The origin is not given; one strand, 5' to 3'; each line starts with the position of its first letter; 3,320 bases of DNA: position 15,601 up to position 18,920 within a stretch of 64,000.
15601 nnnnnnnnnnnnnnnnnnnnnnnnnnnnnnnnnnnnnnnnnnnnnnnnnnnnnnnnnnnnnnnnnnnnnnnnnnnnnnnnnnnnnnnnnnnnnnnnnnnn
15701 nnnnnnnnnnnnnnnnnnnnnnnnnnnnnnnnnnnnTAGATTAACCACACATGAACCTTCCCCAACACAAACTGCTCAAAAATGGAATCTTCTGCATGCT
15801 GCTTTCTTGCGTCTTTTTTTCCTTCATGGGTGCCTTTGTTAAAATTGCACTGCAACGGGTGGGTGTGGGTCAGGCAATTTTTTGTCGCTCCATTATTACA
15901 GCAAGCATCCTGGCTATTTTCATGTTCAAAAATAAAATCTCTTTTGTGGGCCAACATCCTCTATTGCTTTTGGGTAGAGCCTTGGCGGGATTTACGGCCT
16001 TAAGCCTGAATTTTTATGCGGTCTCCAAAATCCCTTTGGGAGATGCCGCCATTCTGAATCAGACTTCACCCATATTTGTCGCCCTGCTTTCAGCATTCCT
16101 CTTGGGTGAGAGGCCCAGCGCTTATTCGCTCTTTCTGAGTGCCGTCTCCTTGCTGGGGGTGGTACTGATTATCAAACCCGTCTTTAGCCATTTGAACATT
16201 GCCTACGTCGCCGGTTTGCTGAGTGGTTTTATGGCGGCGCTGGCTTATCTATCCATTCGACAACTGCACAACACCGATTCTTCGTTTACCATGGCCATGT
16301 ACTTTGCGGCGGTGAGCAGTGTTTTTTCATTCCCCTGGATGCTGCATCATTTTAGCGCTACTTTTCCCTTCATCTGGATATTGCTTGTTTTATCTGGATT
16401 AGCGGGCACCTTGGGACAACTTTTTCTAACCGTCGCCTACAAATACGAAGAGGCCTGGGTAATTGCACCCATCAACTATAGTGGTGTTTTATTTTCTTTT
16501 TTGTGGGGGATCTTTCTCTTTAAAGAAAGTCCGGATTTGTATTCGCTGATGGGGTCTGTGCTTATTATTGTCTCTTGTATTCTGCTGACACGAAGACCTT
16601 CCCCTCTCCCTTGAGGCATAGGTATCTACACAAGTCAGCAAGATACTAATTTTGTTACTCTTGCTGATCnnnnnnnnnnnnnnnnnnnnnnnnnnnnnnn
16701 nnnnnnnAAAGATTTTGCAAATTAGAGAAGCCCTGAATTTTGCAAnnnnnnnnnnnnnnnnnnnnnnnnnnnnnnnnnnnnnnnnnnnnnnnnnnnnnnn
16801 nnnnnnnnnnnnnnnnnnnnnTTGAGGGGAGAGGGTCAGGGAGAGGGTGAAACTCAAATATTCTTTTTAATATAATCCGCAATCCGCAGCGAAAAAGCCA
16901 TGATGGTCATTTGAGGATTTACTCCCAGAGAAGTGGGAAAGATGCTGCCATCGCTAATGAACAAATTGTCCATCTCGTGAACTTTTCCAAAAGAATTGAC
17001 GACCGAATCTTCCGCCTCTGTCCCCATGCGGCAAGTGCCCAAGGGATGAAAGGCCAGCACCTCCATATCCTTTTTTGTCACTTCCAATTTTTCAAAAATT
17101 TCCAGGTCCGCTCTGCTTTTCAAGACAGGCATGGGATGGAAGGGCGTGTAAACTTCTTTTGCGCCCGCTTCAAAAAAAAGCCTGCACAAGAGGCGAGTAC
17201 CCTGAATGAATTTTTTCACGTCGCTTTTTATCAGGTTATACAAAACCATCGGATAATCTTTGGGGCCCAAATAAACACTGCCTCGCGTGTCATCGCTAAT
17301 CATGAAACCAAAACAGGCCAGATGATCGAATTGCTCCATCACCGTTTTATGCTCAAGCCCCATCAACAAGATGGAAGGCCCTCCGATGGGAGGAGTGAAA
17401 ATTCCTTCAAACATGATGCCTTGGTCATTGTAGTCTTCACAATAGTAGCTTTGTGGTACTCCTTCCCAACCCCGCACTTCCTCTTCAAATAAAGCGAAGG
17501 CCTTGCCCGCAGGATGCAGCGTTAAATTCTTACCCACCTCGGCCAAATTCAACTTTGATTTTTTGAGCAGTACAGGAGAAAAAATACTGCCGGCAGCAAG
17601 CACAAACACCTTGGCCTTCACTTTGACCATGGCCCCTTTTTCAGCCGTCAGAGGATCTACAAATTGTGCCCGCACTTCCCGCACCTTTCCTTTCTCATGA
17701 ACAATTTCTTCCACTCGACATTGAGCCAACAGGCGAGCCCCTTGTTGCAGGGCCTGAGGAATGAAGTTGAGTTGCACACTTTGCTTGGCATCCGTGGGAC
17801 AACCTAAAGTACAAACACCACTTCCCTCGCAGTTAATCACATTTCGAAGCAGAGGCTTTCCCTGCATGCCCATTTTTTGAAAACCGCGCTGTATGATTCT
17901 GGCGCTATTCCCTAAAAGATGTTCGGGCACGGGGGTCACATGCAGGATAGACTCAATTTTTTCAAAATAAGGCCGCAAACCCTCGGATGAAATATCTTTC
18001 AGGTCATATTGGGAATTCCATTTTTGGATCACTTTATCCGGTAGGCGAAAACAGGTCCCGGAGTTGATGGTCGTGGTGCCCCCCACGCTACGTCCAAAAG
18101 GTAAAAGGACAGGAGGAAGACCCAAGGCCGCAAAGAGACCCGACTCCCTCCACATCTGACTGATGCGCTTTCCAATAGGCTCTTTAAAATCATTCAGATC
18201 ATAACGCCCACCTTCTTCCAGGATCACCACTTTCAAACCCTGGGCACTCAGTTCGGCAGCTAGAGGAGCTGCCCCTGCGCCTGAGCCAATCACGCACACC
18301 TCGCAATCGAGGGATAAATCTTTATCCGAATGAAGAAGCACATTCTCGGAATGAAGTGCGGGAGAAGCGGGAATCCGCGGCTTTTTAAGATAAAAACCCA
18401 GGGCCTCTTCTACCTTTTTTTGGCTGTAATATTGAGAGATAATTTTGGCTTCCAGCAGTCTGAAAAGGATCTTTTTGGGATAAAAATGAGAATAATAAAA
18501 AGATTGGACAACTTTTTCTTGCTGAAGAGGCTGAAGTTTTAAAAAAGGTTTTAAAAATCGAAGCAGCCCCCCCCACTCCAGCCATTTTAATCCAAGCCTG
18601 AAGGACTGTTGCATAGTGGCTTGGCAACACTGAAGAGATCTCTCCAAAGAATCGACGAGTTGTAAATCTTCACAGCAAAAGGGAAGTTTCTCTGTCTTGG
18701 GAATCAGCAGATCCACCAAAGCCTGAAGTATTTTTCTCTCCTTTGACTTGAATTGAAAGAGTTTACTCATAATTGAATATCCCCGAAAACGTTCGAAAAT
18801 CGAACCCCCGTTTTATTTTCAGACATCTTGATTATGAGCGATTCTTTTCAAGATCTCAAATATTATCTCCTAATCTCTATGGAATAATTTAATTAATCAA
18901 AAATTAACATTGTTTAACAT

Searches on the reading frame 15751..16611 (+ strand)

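Call 9: search_protein_families(library=pfam, proteins=[window:15751-16611:+], max_evalue=0.001)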
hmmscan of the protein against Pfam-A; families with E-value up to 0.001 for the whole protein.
window:15751-16611:+ (287 aa): 1 family
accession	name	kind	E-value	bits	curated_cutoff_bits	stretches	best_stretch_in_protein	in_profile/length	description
PF00892.27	EamA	-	3.3e-33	115.3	28.2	2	11-141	2-134/135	EamA-like transporter family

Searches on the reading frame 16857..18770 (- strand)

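Call 9: search_protein_families(library=pfam, proteins=[window:16857-18770:-], max_evalue=0.001)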
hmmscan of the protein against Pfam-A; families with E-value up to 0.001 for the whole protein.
window:16857-18770:- (638 aa): 6 families
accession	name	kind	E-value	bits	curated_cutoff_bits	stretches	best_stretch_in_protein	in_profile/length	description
PF00732.25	GMC_oxred_N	-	9.2e-45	153.6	23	1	205-421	3-218/218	GMC oxidoreductase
PF05199.19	GMC_oxred_C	-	1.6e-24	87.5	24.6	1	496-626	4-138/139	GMC oxidoreductase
PF13618.11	Gluconate_2-dh3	-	1.7e-10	41.8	23.4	1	10-120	2-121/135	Gluconate 2-dehydrogenase subunit 3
PF01266.30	DAO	-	8.6e-06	25.9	27.9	0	339-403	158-211/353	FAD dependent oxidoreductase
PF00890.30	FAD_binding_2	-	9.2e-06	25.5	20.4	0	158-188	2-32/414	FAD binding domain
PF07992.20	Pyr_redox_2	-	0.00033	20.6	26.1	0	157-211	144-197/291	Pyridine nucleotide-disulphide oxidoreductase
